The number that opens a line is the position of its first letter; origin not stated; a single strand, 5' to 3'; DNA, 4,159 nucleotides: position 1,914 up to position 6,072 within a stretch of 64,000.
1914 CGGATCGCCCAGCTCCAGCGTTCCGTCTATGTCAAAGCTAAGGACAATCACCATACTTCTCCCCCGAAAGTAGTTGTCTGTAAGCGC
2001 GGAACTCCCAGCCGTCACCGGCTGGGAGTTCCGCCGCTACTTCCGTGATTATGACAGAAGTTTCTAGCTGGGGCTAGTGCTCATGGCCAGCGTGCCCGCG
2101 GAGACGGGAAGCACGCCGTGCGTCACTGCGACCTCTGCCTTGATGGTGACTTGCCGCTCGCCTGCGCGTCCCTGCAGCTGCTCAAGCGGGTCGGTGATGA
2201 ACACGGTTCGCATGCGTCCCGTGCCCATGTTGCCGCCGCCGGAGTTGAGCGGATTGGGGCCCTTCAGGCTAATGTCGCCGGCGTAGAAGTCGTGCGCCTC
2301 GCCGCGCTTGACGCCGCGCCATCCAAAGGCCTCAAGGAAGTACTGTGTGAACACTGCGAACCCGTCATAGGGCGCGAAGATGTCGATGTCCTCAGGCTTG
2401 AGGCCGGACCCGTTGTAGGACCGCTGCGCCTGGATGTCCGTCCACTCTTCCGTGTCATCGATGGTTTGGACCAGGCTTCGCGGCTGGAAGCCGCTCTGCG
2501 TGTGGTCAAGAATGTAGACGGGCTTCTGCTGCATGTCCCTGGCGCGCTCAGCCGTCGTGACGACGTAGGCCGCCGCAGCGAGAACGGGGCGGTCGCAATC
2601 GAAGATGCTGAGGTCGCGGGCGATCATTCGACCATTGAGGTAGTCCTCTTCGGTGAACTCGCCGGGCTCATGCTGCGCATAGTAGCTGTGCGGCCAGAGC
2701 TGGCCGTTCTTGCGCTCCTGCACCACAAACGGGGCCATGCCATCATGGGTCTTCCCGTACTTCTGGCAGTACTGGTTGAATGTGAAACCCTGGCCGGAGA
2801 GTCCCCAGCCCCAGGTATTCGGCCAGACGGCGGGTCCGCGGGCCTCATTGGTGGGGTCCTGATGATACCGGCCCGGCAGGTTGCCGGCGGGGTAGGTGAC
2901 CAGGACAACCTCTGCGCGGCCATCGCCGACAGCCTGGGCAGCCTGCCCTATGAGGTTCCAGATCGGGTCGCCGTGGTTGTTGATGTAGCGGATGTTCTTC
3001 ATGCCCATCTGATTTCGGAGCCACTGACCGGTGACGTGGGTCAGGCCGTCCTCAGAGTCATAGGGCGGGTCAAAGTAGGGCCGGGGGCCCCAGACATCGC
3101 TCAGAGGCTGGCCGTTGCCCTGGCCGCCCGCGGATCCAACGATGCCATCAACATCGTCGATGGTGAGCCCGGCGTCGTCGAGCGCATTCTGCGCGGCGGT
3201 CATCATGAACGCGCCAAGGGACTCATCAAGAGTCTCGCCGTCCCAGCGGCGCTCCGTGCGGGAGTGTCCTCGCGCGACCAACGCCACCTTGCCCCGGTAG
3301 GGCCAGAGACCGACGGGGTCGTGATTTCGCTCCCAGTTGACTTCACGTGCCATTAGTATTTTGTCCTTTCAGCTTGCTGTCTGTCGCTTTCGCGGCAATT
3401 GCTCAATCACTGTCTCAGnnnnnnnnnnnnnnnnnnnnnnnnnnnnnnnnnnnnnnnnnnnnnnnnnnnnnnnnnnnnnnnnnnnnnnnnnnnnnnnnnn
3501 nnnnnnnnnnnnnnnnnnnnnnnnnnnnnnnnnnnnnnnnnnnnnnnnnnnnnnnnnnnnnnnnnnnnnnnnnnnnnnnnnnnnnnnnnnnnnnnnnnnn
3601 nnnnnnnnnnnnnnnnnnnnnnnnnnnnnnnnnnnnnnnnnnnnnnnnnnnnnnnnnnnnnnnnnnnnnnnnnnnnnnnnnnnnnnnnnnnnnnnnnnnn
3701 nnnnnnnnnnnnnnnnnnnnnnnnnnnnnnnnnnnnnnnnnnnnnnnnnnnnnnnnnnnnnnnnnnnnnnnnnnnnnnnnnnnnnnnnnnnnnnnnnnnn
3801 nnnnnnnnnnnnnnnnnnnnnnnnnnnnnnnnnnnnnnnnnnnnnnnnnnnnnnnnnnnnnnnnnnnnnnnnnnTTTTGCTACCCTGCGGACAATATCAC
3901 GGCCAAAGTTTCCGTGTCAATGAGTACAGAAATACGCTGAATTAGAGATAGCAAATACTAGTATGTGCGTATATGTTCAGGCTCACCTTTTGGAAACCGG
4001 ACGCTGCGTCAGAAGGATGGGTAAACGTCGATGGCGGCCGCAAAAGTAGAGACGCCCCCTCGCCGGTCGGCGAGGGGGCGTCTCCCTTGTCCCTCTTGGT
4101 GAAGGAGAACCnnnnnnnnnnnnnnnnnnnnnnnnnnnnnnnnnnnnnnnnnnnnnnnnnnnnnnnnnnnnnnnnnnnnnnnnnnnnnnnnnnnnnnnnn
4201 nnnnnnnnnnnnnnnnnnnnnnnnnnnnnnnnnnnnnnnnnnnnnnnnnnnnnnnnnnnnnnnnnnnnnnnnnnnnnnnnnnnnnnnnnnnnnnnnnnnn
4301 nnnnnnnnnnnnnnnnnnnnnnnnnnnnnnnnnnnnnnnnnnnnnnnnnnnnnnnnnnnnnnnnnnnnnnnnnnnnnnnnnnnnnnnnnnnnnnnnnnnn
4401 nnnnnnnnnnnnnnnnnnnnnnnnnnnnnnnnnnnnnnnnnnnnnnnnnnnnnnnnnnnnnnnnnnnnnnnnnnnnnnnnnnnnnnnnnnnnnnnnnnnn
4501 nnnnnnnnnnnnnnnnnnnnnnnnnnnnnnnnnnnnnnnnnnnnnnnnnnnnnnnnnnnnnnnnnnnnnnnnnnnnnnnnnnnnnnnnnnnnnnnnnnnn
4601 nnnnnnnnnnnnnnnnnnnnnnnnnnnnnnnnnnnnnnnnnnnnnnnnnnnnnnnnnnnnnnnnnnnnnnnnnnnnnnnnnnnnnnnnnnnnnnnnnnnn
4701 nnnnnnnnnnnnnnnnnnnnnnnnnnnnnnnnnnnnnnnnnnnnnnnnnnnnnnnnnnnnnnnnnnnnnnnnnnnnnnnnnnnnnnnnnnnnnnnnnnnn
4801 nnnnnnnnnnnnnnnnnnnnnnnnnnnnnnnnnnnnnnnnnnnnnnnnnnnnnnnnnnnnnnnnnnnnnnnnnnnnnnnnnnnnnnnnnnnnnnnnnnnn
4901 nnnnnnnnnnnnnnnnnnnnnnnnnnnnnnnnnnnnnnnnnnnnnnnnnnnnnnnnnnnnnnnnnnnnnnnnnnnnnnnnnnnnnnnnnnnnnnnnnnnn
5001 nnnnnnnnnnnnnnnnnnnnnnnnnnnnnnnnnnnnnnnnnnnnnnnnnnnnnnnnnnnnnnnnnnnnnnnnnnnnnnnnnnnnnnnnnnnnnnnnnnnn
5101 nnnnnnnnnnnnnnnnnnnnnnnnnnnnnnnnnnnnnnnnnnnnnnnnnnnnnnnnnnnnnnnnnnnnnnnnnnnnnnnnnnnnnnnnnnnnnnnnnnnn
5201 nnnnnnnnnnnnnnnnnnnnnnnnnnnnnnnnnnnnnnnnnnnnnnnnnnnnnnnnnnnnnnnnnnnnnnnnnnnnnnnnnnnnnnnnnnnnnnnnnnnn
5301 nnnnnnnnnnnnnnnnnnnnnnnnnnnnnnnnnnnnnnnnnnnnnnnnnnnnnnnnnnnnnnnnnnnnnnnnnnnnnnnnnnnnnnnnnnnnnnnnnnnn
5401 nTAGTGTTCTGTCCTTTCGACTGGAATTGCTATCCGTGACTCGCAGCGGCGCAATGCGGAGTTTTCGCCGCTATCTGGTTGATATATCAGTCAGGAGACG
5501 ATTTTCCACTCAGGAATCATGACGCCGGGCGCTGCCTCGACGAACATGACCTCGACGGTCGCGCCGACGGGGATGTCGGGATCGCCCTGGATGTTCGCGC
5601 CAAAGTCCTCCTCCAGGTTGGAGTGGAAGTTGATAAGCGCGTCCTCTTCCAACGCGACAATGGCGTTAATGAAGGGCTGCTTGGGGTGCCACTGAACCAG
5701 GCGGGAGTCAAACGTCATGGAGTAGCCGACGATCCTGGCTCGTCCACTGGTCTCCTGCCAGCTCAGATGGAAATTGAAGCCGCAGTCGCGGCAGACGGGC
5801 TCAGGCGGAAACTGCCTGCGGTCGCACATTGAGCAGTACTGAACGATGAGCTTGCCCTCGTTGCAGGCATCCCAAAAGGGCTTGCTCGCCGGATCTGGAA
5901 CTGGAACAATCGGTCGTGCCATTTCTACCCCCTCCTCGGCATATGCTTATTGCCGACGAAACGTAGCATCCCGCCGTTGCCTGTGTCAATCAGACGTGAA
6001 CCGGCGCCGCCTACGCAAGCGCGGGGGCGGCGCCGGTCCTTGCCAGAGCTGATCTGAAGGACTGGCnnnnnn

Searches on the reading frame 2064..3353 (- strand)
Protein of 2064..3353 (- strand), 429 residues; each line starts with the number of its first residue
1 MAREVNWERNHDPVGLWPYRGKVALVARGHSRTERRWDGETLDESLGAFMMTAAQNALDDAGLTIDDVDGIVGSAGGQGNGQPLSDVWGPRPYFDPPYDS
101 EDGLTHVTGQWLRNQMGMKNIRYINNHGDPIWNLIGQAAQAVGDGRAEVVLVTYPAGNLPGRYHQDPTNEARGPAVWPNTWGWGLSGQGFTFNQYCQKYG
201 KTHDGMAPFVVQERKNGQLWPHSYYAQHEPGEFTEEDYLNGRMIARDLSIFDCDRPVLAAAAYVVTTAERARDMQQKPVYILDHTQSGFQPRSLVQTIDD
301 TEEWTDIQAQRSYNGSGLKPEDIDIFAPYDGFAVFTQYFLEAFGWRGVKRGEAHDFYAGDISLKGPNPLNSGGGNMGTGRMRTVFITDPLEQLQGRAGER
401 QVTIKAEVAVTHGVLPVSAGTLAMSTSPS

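Call 30: search_protein_families(library=pfam, proteins=[window:2064-3353:-], max_evalue=0.01)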
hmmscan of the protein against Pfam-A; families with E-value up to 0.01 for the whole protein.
window:2064-3353:- (429 aa): 1 family
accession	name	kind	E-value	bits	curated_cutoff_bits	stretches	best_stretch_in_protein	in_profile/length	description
PF22691.2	Thiolase_C_1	-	1.1e-17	64.5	28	1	297-414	12-130/144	Thiolase C-terminal domain-like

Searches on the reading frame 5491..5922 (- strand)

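Call 30: search_protein_families(library=pfam, proteins=[window:5491-5922:-], max_evalue=0.01)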
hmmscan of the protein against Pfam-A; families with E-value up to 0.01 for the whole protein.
window:5491-5922:- (143 aa): 2 families
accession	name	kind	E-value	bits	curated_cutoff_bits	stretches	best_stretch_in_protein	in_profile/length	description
PF12172.15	zf-ChsH2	-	7.1e-11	42.2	23.2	1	17-48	1-32/37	ChsH2, rubredoxin-like zinc ribbon domain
PF01796.24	OB_ChsH2_C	-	0.00019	21.7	27.1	1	55-127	1-64/65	ChsH2, C-terminal OB-fold domain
